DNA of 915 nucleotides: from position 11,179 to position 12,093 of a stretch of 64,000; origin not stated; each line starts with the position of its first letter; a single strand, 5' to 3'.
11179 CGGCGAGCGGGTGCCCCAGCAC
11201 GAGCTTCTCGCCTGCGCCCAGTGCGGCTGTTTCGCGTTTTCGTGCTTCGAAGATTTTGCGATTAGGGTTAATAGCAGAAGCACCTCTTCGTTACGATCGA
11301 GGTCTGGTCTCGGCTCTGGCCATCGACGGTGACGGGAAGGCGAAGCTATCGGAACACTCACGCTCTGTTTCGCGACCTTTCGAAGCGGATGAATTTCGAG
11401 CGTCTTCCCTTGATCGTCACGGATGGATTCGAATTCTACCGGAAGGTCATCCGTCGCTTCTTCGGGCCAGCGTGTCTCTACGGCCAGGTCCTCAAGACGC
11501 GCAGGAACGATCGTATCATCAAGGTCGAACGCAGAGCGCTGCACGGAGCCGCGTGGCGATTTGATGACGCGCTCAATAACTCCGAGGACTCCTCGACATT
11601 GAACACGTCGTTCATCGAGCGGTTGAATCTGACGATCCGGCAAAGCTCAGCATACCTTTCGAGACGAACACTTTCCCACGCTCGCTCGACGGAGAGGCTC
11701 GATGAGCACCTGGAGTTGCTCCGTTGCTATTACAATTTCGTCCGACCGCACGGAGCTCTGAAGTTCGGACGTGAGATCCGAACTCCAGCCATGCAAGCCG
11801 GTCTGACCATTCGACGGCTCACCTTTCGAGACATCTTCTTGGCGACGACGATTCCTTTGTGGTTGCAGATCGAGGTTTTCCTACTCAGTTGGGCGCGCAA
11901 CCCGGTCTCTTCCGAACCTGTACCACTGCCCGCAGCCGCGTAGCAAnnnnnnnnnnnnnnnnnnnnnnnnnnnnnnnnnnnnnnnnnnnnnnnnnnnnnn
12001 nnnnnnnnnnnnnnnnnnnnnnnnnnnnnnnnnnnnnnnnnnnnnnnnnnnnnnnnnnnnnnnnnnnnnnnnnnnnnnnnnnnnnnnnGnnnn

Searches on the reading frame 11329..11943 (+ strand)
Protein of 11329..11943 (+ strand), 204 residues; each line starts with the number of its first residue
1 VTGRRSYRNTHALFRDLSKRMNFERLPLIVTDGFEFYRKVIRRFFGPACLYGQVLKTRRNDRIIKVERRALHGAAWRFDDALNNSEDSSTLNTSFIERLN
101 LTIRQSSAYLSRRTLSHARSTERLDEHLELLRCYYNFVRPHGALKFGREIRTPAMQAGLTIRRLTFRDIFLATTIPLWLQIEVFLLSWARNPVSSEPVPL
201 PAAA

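Call 30: search_protein_families(library=padloc, proteins=[window:11329-11943:+], max_evalue=0.001)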
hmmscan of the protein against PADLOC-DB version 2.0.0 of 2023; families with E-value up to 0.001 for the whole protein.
window:11329-11943:+ (204 aa): 0 families

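Call 53: search_protein_families(library=pfam, proteins=[window:11329-11943:+], max_evalue=0.0001)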
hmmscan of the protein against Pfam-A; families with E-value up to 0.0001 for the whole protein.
window:11329-11943:+ (204 aa): 1 family
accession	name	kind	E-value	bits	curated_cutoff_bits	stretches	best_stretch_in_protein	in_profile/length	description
PF13683.12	rve_3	-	3.2e-05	24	26.5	1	94-145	17-63/67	Integrase core domain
